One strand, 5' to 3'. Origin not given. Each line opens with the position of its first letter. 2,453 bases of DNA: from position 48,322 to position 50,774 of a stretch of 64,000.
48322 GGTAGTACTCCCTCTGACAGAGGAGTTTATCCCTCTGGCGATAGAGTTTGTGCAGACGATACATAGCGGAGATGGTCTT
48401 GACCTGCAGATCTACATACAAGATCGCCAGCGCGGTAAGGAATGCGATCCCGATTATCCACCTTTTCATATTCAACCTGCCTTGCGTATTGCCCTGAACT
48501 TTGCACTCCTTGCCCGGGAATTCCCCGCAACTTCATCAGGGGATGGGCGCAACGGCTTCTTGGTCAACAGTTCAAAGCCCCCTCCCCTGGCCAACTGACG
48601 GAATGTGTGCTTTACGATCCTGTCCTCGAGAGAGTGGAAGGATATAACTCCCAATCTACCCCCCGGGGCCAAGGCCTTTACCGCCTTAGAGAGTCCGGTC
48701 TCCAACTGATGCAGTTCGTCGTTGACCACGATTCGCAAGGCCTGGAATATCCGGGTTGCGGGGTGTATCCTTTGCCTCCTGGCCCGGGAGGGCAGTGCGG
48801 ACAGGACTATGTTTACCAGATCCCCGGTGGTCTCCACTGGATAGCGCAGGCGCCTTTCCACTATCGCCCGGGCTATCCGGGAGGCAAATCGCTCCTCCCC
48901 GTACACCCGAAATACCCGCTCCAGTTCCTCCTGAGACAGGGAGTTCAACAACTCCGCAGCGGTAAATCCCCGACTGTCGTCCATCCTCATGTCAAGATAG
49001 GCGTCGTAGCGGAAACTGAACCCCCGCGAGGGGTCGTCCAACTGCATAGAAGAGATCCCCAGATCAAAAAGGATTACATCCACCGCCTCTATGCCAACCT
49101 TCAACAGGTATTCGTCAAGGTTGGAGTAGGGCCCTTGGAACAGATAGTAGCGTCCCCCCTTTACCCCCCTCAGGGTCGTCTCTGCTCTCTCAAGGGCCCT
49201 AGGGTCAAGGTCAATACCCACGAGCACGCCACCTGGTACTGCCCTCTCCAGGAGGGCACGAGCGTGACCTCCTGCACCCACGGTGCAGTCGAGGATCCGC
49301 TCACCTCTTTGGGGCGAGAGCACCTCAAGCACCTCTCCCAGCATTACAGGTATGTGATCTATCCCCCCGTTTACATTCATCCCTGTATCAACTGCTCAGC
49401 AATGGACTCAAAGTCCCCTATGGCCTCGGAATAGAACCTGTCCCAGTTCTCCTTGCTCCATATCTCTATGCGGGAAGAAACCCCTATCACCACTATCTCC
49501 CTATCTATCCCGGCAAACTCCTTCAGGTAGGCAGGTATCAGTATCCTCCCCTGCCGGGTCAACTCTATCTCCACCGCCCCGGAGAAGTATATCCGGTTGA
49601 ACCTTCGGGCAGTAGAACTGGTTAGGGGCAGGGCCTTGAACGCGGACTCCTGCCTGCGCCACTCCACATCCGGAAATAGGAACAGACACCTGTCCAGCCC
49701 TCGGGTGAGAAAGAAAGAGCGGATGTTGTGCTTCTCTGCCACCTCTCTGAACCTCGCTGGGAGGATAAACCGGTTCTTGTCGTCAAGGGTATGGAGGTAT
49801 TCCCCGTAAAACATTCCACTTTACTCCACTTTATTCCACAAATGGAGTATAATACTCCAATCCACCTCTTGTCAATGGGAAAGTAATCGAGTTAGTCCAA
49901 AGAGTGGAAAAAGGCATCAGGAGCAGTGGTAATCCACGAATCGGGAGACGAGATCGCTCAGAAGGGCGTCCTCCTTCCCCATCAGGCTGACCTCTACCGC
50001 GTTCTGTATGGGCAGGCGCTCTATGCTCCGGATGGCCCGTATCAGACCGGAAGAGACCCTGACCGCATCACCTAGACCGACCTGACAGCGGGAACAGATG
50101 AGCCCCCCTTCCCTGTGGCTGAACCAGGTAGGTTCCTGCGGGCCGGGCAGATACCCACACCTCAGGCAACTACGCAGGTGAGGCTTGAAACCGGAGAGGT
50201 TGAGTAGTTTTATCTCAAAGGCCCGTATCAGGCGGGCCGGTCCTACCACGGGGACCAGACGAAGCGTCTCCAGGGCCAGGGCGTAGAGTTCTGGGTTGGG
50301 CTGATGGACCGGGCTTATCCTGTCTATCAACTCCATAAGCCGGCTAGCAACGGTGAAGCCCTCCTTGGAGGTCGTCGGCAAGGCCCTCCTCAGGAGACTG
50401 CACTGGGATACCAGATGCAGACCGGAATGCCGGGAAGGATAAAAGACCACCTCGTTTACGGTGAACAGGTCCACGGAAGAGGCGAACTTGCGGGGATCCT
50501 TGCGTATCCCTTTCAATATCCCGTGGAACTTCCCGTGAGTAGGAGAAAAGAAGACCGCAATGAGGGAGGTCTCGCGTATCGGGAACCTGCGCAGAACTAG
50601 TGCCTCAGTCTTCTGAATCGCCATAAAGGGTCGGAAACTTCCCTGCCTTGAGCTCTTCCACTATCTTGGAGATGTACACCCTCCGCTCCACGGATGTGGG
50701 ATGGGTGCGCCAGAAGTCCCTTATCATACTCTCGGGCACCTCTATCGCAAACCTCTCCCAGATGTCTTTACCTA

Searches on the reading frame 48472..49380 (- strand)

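Call 9: search_protein_families(library=ncbifam, proteins=[window:48472-49380:-], max_evalue=1e-15)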
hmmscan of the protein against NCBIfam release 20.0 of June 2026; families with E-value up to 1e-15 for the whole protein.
window:48472-49380:- (302 aa): 1 family
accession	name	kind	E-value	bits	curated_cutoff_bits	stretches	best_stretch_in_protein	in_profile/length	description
TIGR00006.1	TIGR00006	equivalog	1.2e-97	327.1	154.3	1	8-300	6-309/310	16S rRNA (cytosine(1402)-N(4))-methyltransferase RsmH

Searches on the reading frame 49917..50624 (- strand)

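Call 9: search_protein_families(library=ncbifam, proteins=[window:49917-50624:-], max_evalue=1e-15)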
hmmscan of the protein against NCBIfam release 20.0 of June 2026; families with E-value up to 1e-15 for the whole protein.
window:49917-50624:- (235 aa): 1 family
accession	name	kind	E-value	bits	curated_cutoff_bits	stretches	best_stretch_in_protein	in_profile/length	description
TIGR00613.1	reco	equivalog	1.6e-33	116.2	48.7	1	5-213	2-205/239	DNA repair protein RecO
